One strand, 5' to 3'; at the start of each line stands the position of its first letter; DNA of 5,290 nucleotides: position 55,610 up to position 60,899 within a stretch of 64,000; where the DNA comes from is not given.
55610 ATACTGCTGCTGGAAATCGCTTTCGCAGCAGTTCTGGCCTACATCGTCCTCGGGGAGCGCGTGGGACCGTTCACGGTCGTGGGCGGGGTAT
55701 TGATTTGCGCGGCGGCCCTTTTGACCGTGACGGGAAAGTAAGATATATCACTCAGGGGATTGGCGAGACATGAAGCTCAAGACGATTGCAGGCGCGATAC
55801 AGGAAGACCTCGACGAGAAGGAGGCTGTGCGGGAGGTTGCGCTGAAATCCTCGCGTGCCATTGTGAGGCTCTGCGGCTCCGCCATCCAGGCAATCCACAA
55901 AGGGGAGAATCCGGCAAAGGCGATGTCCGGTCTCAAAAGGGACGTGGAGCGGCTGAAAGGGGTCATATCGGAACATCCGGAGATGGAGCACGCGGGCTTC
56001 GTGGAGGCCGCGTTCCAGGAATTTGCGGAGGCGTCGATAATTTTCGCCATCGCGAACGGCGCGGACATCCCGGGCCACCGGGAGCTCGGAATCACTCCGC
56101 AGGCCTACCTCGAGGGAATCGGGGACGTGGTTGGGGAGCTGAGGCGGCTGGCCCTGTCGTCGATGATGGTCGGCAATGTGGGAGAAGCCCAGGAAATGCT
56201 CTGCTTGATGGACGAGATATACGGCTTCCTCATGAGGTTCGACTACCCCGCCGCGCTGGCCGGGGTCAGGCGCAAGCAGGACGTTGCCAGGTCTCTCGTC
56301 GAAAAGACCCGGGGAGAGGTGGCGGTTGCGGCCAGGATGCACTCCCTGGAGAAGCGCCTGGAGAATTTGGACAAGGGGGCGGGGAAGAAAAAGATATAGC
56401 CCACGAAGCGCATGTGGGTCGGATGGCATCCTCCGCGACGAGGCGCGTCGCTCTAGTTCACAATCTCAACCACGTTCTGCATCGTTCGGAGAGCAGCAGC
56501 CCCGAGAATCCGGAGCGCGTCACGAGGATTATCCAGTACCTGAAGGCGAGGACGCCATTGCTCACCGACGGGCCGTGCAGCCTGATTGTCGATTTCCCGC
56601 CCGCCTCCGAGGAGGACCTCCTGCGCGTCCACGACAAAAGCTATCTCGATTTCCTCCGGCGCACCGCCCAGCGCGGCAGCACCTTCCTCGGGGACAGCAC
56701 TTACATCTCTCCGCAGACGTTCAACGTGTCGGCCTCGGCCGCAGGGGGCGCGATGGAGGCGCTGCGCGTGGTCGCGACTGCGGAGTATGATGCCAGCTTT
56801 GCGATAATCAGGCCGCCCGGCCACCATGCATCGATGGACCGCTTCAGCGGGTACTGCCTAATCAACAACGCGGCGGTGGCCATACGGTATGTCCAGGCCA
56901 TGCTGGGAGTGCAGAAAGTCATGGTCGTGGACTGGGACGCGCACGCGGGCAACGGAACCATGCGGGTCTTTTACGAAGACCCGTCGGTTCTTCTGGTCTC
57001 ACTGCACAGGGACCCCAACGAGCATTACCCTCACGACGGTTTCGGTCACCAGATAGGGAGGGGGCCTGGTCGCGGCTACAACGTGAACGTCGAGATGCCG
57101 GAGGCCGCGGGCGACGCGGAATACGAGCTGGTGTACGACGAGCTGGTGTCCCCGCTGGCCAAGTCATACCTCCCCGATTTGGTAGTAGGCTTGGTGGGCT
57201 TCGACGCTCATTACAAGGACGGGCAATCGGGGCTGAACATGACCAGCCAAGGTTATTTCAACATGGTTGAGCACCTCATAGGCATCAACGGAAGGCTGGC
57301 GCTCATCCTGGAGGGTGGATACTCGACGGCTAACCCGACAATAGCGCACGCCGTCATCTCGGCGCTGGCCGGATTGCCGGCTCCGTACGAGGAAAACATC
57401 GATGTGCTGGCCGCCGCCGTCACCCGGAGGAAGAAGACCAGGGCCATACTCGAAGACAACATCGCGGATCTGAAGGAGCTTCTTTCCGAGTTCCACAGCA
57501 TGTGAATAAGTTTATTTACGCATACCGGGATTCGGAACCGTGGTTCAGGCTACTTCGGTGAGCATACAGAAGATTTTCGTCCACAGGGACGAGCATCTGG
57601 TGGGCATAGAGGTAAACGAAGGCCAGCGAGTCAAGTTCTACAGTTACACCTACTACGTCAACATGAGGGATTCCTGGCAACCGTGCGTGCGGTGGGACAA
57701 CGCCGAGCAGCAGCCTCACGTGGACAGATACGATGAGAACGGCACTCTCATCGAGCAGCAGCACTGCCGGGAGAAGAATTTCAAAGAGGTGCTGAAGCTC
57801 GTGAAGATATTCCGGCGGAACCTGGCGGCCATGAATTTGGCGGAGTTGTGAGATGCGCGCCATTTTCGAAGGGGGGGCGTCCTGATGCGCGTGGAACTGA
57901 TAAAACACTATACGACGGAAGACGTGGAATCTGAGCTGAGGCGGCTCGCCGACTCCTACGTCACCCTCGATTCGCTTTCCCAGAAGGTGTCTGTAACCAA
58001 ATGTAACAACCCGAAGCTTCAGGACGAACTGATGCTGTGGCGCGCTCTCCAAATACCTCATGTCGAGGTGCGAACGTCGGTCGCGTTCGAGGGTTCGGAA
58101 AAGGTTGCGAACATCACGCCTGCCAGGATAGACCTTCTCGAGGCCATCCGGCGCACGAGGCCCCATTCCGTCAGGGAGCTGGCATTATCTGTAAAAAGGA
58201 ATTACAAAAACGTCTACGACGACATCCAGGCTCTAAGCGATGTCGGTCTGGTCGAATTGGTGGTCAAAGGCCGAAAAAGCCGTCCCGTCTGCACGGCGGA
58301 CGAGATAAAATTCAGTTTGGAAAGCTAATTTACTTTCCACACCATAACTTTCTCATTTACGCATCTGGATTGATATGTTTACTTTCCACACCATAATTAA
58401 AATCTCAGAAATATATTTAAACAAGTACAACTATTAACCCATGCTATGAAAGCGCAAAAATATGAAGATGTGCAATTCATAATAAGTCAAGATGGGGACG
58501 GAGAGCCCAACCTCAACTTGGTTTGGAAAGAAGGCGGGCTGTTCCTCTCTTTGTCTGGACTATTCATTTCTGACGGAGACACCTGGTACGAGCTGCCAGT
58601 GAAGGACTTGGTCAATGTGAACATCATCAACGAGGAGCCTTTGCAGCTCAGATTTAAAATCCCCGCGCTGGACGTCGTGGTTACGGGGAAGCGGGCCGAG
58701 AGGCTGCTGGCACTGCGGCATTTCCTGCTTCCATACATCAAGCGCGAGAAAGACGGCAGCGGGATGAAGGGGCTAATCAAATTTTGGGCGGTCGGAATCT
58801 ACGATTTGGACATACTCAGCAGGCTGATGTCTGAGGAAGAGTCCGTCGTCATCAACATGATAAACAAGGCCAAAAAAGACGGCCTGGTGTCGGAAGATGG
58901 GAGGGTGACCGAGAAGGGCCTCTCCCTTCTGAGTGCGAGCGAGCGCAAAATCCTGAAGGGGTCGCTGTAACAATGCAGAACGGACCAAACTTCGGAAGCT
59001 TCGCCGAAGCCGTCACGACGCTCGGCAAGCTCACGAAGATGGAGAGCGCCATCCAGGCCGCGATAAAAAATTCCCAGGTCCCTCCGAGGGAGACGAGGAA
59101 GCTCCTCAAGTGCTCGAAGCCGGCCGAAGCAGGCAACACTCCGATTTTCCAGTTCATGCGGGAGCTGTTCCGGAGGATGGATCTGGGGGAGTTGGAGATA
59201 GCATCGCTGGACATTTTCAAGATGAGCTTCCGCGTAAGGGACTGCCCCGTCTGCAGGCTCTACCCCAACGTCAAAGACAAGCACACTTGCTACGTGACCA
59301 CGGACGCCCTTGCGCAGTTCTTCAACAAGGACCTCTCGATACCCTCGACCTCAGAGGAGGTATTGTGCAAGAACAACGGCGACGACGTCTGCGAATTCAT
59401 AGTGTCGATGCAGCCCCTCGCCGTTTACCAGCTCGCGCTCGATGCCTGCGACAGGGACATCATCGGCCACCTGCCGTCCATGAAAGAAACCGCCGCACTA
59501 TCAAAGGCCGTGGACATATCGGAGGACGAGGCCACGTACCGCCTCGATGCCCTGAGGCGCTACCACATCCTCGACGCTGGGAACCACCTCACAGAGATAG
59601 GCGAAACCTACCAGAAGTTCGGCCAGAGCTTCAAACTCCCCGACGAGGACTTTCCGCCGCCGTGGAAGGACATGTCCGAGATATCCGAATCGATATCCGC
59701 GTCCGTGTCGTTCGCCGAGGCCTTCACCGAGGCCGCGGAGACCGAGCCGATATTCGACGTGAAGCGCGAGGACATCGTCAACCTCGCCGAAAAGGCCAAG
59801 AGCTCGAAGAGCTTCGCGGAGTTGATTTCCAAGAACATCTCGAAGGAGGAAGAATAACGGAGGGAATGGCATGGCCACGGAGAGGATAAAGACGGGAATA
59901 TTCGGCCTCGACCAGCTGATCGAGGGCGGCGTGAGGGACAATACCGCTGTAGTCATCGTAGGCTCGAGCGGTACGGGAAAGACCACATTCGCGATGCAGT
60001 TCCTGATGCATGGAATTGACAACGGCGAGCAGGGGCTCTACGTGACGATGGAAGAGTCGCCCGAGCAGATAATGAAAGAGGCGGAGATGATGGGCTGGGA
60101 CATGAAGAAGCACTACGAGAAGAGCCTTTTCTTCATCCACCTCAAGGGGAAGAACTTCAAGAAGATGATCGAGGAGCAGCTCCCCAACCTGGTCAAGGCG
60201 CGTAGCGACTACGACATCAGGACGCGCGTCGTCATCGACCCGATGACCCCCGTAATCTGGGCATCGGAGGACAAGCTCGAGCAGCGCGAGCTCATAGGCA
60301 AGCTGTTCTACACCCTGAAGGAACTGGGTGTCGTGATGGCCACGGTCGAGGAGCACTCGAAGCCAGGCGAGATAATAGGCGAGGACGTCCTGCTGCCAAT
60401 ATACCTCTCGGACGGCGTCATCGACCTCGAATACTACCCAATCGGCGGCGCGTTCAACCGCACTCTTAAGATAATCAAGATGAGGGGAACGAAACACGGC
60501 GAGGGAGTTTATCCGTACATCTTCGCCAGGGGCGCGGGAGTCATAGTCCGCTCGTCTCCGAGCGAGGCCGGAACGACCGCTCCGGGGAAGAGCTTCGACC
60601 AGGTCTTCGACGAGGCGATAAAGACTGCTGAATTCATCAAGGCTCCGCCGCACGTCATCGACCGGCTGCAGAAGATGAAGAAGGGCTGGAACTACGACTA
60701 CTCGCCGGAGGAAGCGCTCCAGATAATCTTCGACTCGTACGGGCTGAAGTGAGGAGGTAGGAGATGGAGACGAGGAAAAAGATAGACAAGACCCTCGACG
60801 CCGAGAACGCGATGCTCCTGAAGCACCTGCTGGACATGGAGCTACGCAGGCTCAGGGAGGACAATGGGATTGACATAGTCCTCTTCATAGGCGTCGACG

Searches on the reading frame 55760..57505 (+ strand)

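Call 82: search_protein_families(library=pfam, proteins=[window:55760-57505:+], max_evalue=0.001)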
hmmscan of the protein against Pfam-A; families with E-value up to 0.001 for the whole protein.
window:55760-57505:+ (581 aa): 1 family
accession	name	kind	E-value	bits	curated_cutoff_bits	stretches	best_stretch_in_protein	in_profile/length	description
PF00850.24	Hist_deacetyl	-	4.5e-81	272.9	27.9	1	248-525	2-286/298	Histone deacetylase domain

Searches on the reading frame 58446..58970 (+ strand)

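Call 82: search_protein_families(library=pfam, proteins=[window:58446-58970:+], max_evalue=0.001)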
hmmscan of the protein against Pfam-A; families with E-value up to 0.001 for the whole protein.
window:58446-58970:+ (174 aa): 1 family
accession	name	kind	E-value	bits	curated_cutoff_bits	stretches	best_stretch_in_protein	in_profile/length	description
PF24409.1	wHTH-PRTase_assc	-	0.00068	20.1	27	0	121-164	14-57/83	wHTH-PRTase associated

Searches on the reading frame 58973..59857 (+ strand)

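Call 82: search_protein_families(library=pfam, proteins=[window:58973-59857:+], max_evalue=0.001)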
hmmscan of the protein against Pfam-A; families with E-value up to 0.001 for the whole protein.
window:58973-59857:+ (294 aa): 1 family
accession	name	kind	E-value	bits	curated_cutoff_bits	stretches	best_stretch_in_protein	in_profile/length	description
PF02830.23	V4R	-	7e-08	32.9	31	1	84-144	1-60/62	V4R domain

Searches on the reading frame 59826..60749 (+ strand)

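Call 70: search_protein_families(library=pfam, proteins=[window:59826-60749:+], max_evalue=0.001)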
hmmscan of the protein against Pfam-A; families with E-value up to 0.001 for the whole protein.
window:59826-60749:+ (308 aa): 6 families
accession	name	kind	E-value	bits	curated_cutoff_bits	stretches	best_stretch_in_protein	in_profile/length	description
PF06745.19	ATPase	-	1.7e-49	168.7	26.6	1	21-243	1-228/231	KaiC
PF13481.12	AAA_25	-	3.1e-08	33.9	27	1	27-166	21-175/195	AAA domain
PF20720.3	nSTAND3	-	3e-05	24.2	27.2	1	37-82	15-57/155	Novel STAND NTPase 3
PF03796.21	DnaB_C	-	0.0002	21.3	27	1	21-85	2-66/255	DnaB-like helicase C terminal domain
PF13173.12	AAA_14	-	0.00029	21.3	27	1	39-94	2-56/129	AAA domain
PF01695.23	IstB_IS21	-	0.00074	19.5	24.1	0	36-82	89-135/238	IstB-like ATP binding protein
